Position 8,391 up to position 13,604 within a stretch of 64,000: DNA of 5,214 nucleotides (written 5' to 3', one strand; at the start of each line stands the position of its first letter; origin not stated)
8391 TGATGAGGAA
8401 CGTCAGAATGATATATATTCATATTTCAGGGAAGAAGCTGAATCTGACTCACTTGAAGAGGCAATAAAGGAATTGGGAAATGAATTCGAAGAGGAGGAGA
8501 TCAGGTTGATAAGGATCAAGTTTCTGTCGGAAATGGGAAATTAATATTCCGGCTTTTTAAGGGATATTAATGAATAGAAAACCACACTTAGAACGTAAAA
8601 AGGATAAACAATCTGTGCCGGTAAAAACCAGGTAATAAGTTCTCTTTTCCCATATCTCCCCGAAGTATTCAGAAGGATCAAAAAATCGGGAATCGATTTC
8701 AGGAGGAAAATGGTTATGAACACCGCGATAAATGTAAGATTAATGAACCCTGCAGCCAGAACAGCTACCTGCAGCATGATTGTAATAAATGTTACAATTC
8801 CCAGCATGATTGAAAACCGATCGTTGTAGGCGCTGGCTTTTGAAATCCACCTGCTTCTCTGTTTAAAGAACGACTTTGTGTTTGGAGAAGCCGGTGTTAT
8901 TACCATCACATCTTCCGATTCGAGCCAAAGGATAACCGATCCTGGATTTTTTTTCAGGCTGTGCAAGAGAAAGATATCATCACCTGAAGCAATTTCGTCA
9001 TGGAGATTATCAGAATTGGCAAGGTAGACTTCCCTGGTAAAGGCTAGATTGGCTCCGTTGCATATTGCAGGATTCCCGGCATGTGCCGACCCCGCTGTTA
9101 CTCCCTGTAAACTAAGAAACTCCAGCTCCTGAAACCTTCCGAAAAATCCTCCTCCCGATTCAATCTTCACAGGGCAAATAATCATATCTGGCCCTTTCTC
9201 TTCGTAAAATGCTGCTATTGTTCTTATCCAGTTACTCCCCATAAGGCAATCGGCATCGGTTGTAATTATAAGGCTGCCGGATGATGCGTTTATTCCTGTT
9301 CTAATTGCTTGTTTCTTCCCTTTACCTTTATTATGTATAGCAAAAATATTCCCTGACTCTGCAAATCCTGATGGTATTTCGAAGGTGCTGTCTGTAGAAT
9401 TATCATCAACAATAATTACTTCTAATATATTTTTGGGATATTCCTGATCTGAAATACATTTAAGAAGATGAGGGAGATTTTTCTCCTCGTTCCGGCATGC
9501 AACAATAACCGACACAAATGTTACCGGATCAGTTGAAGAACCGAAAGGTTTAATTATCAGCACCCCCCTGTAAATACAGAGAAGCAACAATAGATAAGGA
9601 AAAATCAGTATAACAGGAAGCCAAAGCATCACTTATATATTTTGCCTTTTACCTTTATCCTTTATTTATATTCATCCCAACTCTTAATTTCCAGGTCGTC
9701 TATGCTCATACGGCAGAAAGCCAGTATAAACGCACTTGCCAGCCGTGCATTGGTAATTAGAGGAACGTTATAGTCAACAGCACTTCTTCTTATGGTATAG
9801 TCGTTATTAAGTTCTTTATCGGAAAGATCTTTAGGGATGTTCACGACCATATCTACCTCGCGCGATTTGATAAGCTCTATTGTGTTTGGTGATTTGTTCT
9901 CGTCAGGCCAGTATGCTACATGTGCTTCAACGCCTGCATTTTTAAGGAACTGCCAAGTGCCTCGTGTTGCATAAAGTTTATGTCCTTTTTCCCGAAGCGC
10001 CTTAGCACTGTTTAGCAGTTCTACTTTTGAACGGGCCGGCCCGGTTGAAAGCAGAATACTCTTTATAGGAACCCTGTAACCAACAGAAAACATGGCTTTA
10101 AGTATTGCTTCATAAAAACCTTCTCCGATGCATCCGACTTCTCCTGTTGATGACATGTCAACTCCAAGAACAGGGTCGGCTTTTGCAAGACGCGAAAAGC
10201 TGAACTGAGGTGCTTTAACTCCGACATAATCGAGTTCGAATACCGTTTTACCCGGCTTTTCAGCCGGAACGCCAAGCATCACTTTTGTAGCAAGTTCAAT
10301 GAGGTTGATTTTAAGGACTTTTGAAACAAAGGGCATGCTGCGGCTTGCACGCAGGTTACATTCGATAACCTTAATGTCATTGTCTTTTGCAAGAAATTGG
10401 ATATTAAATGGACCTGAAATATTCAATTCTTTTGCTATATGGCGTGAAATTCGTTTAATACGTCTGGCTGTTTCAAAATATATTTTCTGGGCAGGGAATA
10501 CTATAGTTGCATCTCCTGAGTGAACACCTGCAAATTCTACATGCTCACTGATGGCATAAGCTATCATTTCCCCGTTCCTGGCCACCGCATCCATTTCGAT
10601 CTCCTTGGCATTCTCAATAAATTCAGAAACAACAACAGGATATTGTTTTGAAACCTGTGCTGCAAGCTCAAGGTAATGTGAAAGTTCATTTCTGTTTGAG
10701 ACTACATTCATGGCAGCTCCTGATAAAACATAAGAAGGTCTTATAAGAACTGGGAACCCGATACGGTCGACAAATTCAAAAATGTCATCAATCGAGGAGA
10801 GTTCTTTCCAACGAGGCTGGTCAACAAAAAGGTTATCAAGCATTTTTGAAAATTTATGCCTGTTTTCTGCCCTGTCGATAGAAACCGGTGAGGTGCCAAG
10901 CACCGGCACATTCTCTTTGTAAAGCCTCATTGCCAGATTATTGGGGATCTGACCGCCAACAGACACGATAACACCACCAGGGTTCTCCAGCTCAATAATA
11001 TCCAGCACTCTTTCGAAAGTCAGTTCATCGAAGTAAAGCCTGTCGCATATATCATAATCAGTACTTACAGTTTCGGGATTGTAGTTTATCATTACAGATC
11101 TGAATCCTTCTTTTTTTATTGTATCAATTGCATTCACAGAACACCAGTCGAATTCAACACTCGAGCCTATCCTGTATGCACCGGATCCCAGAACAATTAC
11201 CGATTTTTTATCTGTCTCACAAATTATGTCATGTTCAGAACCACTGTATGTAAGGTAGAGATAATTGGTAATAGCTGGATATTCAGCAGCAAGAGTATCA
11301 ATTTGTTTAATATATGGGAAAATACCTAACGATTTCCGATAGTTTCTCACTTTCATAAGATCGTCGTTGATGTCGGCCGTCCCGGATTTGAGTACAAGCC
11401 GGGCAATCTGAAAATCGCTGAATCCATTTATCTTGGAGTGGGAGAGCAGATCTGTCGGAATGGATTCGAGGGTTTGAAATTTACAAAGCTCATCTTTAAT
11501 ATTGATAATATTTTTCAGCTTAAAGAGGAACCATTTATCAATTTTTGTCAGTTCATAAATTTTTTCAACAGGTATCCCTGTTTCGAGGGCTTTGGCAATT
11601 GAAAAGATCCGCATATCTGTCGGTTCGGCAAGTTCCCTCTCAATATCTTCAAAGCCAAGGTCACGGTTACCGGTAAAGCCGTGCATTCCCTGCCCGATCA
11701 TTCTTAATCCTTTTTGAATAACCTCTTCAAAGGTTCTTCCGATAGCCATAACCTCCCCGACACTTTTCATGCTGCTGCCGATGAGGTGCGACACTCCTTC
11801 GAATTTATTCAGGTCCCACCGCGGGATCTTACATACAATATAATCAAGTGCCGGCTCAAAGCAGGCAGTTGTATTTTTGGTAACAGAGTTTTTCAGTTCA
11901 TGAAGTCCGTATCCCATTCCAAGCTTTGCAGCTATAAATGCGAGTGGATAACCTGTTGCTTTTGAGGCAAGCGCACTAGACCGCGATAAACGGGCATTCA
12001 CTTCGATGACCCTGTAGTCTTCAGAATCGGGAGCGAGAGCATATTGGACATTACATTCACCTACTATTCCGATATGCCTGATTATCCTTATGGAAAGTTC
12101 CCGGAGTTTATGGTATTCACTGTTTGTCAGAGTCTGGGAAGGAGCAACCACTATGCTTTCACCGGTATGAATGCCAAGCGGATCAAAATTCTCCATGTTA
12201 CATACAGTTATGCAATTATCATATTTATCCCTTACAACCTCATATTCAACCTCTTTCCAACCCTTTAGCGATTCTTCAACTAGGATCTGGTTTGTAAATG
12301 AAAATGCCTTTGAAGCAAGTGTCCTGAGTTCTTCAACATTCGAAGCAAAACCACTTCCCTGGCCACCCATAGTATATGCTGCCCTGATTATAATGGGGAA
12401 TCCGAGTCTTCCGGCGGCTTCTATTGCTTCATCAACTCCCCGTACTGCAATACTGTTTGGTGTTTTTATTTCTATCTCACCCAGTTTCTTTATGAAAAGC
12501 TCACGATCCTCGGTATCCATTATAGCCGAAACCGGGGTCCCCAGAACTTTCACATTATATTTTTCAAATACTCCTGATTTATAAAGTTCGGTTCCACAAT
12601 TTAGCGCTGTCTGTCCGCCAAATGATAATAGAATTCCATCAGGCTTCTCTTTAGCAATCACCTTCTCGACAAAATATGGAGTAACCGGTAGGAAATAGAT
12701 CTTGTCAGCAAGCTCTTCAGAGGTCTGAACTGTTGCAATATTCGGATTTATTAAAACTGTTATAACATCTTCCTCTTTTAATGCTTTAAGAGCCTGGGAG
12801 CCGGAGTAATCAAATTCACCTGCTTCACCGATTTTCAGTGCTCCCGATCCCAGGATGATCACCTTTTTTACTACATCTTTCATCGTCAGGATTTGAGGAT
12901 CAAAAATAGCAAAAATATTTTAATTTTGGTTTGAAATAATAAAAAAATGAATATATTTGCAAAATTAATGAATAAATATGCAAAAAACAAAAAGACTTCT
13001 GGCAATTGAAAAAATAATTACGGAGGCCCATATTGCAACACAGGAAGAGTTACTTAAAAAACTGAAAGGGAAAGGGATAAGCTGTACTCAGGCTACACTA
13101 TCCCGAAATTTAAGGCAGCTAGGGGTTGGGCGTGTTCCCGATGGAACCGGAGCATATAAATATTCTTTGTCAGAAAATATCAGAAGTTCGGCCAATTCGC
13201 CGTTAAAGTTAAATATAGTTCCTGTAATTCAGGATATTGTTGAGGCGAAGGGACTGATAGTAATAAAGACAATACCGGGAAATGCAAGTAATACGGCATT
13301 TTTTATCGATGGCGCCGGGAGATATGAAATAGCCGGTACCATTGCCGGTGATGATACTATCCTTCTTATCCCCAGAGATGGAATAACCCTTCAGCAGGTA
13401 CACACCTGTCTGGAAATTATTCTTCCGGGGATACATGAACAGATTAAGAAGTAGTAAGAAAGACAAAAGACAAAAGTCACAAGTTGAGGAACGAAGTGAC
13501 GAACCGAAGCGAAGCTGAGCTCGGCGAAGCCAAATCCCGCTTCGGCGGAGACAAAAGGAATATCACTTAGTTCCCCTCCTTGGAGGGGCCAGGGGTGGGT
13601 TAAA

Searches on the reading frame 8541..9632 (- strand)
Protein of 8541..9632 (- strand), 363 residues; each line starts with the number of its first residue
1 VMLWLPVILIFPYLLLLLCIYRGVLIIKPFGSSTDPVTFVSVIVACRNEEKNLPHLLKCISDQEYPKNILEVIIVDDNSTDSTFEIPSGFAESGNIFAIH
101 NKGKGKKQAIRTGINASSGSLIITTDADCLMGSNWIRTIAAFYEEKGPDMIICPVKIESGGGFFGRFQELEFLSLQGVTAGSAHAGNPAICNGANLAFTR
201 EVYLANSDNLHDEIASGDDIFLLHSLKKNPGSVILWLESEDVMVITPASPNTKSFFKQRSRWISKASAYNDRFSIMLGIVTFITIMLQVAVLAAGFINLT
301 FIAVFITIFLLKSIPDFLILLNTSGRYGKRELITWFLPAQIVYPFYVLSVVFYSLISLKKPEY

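Call 76: search_protein_families(library=ncbifam, proteins=[window:8541-9632:-], max_evalue=1e-10)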
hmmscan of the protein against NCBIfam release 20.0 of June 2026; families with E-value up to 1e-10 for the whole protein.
window:8541-9632:- (363 aa): 6 families
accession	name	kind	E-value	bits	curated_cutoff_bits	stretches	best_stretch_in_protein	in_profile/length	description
TIGR03937.1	PgaC_IcaA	equivalog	5.4e-17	61.8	422.3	1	36-202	43-211/407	poly-beta-1,6-N-acetyl-D-glucosamine synthase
TIGR03111.1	glyc2_xrt_Gpos1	hypoth_equivalog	5.6e-15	55.1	363.95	1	37-311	48-334/439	TIGR03111 family XrtG-associated glycosyltransferase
NF041875.1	EPS_EpsD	equivalog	7.2e-15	55.2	370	1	40-205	1-169/325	exopolysaccharide biosynthesis glycosyltransferase EpsD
TIGR03965.1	mycofact_glyco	equivalog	2.1e-13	50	280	1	27-147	63-183/467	mycofactocin biosynthesis glycosyltransferase MftF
NF007482.0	PRK10073.1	equivalog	4.2e-12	45.7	423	1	38-153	6-120/334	glycosyltransferase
TIGR04283.1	glyco_like_mftF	equivalog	1.4e-11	44.5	182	1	40-158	1-112/221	TIGR04283 family arsenosugar biosynthesis glycosyltransferase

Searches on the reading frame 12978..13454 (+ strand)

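Call 76: search_protein_families(library=ncbifam, proteins=[window:12978-13454:+], max_evalue=1e-10)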
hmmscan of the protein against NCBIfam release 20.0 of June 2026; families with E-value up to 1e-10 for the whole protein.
window:12978-13454:+ (158 aa): 5 families
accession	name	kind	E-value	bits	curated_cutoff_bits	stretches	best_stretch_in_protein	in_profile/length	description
TIGR01529.1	argR_whole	equivalog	3e-39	134.4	130.45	1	5-146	2-143/146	arginine repressor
NF003281.1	PRK04280.1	equivalog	1.2e-32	113.1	182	1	2-143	1-142/148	transcriptional regulator AhrC/ArgR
NF001680.0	PRK00441.1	equivalog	1.6e-27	96.4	184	1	3-143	2-142/150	arginine repressor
NF002880.0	PRK03341.1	equivalog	4.3e-24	85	200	1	2-146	14-164/170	arginine repressor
NF003457.0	PRK05066.1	equivalog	1.4e-18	67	194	1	6-144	9-147/156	transcriptional regulator ArgR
